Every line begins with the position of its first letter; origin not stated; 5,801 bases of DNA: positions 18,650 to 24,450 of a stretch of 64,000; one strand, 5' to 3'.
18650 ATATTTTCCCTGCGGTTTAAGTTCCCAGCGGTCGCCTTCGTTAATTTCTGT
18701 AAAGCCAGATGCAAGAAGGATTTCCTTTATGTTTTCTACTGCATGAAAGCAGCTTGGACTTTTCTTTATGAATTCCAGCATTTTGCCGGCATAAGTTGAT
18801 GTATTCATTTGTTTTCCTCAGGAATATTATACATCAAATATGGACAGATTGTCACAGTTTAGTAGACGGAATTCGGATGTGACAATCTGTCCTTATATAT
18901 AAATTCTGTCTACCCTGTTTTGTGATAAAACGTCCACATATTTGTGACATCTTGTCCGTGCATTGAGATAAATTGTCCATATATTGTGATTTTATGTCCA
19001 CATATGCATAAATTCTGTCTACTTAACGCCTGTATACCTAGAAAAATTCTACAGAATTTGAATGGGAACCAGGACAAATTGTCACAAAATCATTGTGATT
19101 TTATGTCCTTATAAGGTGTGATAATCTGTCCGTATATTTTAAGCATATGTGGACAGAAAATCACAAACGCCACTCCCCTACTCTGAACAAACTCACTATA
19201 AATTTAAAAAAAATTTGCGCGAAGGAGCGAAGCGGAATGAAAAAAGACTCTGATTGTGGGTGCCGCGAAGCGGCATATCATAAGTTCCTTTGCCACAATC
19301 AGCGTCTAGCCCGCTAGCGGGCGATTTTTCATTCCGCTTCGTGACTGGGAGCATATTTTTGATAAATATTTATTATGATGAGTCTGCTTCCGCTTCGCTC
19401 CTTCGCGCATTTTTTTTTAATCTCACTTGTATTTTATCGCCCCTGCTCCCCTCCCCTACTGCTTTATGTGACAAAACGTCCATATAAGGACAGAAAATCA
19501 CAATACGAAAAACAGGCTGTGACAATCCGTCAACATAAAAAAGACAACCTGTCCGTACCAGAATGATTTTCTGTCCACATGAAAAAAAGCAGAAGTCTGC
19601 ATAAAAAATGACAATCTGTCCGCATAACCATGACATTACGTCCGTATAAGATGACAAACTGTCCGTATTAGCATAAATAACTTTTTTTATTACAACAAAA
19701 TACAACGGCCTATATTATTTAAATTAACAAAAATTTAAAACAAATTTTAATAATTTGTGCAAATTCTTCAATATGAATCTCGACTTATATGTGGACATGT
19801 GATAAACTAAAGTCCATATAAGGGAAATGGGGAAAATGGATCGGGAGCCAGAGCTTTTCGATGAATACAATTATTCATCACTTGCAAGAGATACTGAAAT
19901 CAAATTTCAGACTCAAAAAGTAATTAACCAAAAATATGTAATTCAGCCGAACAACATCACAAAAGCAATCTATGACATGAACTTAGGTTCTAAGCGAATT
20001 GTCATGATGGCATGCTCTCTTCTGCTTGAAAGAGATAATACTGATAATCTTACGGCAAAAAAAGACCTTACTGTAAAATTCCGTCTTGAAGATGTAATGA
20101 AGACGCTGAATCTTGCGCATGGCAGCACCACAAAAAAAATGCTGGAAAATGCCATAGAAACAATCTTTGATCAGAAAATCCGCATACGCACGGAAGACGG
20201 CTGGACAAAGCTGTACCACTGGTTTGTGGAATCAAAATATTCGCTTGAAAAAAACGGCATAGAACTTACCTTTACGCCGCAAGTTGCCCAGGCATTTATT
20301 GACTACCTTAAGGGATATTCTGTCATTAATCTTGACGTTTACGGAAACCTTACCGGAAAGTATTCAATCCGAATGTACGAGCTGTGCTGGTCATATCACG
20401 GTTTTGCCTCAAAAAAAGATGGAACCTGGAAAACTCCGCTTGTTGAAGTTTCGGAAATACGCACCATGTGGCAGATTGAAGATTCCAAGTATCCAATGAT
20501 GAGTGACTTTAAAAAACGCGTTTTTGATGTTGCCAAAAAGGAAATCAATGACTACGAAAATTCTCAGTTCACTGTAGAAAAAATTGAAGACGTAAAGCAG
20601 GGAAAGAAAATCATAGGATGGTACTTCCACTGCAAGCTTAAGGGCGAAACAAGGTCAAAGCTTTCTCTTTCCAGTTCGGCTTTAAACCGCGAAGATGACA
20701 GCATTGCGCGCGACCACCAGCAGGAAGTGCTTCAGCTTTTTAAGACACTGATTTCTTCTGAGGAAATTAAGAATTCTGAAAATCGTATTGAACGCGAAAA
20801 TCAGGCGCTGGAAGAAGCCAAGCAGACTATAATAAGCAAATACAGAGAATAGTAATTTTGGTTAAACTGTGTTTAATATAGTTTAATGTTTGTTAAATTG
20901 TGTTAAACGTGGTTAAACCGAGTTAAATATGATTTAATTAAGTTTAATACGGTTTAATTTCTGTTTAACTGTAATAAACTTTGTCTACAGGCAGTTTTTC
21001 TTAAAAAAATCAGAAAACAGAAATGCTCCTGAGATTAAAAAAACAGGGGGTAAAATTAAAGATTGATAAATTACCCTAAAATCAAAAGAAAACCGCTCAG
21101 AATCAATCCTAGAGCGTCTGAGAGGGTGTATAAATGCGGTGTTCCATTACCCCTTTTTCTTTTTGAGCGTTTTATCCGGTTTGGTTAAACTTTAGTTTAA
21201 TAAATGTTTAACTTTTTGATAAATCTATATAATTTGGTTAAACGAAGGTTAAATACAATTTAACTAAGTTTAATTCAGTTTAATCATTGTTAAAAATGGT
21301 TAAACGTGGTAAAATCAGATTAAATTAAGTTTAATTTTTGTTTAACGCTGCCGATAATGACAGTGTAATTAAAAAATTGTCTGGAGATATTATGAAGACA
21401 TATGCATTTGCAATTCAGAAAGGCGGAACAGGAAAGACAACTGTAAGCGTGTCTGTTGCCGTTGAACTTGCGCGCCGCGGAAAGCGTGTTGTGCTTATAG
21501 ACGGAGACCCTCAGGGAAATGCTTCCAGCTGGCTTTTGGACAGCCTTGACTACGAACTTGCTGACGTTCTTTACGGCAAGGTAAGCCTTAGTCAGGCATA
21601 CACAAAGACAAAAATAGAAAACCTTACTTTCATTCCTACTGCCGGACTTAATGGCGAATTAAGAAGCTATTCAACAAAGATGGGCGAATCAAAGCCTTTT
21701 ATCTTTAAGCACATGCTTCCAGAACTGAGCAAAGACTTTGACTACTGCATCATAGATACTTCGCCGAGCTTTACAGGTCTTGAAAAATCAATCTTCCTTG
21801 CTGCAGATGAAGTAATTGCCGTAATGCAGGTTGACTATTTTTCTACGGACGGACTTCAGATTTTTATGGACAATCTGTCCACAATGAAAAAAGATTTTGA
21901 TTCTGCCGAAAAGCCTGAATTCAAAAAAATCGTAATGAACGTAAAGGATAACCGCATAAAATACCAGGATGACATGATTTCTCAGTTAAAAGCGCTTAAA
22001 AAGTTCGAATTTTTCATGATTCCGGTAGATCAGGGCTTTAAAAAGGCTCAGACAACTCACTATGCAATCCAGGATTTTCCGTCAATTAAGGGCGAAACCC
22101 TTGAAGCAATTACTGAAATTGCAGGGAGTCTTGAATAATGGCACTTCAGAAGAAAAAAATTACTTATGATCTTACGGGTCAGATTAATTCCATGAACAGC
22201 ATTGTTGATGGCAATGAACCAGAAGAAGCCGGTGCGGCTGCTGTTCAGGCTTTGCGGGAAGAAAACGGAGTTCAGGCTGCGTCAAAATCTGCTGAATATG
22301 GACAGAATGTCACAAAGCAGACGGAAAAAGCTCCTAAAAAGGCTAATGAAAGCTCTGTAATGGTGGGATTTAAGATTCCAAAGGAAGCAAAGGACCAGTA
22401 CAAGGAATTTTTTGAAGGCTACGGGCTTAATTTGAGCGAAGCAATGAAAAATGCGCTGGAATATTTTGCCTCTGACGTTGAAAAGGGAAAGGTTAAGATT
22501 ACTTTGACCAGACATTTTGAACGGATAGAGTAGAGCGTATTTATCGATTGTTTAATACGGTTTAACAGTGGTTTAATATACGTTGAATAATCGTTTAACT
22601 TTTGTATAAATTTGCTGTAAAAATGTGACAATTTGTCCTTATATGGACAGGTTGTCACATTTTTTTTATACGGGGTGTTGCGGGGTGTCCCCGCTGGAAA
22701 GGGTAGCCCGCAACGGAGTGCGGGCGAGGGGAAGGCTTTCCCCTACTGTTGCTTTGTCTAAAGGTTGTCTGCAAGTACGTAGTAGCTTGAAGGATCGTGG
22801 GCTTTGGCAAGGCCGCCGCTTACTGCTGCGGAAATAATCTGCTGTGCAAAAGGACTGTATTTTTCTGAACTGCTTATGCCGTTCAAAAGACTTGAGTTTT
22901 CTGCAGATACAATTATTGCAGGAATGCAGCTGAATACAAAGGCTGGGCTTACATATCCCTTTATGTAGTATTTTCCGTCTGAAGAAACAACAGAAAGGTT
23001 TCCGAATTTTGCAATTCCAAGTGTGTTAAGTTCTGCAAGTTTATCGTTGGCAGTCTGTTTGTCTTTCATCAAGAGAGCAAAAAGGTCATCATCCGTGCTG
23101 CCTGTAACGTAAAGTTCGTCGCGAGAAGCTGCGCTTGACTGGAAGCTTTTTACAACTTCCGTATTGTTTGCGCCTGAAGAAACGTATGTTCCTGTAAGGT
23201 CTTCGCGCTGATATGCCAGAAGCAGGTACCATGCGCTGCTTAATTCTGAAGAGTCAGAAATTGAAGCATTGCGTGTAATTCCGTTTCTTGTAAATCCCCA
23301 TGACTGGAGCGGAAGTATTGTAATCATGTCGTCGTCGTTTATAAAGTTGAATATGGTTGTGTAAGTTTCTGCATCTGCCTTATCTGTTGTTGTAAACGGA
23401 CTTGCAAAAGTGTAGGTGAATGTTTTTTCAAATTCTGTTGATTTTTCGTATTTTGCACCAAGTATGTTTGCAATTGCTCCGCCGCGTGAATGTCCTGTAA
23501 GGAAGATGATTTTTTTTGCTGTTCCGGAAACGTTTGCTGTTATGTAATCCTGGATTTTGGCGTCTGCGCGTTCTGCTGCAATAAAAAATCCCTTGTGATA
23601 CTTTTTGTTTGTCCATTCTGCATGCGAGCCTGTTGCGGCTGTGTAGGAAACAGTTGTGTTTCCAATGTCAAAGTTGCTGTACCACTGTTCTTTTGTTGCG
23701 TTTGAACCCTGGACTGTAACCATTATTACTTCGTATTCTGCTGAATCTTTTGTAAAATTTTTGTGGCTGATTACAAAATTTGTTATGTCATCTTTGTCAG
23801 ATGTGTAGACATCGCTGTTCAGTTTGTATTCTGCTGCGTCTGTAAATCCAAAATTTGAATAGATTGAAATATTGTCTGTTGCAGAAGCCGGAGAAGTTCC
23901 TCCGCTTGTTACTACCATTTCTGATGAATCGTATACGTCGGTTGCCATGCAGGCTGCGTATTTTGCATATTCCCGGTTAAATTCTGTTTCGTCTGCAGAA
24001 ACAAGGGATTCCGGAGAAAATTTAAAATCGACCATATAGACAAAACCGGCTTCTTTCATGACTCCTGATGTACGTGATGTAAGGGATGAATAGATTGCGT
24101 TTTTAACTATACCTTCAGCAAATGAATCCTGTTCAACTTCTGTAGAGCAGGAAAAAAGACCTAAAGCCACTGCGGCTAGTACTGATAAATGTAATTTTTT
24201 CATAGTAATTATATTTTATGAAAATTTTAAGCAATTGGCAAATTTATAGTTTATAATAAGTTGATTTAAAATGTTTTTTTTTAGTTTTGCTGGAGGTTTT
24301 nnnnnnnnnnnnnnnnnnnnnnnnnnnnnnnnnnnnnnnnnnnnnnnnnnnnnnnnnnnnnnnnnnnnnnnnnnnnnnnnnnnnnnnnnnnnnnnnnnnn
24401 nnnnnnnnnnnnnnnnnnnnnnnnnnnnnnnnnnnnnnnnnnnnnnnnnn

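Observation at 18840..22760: Plasmid-type origin (iterons + Rep_3 + type Ib par) apparently driving a chromosome-like replicon: candidate treponemal chromid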

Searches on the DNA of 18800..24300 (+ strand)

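Call 11: search_dna_similar(query=window:18800-24300:+, collection=plasmids, mode=distant, max_rows=15)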
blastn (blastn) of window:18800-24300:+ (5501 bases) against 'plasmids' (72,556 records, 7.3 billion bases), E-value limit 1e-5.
Records with a match: 1; places in all: 1; records where one place covers at least 80% of the query: 0.
Best place of each record, by identity: 80-90% 1.
By first word of the organism name: Treponema 1.
By predicted mobility (MOB-suite, as given by PLSDB): non-mobilizable 1.
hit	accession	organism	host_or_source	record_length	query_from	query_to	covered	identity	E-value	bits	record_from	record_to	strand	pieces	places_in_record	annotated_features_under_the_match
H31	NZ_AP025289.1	Treponema saccharophilum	-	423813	3873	3950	1%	82.5%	9e-10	75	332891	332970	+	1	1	none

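Call 18: get_annotated_region(hit=H31, flank=15000)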
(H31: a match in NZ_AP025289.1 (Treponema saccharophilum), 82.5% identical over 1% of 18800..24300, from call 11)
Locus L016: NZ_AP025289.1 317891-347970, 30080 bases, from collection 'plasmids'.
description: Treponema saccharophilum strain JCM 32279 plasmid pTS1, complete sequence
organism: Treponema saccharophilum (NCBI taxid 165)
taxonomy: Bacteria; Spirochaetota; Spirochaetia; Spirochaetales; Treponemataceae; Treponema; Treponema saccharophilum
host: -; source: -; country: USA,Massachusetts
typing (MOB-suite, as given by PLSDB): non-mobilizable
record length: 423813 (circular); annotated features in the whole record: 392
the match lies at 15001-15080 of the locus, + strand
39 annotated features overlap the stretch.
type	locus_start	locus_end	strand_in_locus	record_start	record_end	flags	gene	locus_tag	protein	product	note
CDS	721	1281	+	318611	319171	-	-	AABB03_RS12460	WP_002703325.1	DUF4291 domain-containing protein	-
CDS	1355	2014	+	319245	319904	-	-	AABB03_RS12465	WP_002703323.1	hypothetical protein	-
CDS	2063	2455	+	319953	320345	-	-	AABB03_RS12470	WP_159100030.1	hypothetical protein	-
CDS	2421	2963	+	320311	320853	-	-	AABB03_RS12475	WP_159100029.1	SMI1/KNR4 family protein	GO:0042546 - cell wall biogenesis [Evidence IEA]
CDS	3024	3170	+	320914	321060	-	-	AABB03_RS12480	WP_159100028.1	hypothetical protein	-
CDS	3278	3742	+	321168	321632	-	-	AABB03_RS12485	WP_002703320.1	hypothetical protein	-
CDS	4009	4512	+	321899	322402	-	-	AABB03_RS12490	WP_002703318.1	hypothetical protein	-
CDS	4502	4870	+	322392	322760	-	-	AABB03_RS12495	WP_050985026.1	hypothetical protein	-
CDS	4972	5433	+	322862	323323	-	-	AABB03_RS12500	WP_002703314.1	hypothetical protein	-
CDS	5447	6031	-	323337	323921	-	-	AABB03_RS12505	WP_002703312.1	hypothetical protein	-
CDS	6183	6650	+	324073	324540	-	-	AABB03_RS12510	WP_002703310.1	hypothetical protein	-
CDS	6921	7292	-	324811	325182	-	-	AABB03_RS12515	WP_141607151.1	hypothetical protein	-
CDS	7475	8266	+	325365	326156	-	-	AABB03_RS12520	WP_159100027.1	SUMF1/EgtB/PvdO family nonheme iron enzyme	-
CDS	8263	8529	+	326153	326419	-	-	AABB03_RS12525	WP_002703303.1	hypothetical protein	-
CDS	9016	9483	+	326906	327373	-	-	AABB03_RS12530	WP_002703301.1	hypothetical protein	-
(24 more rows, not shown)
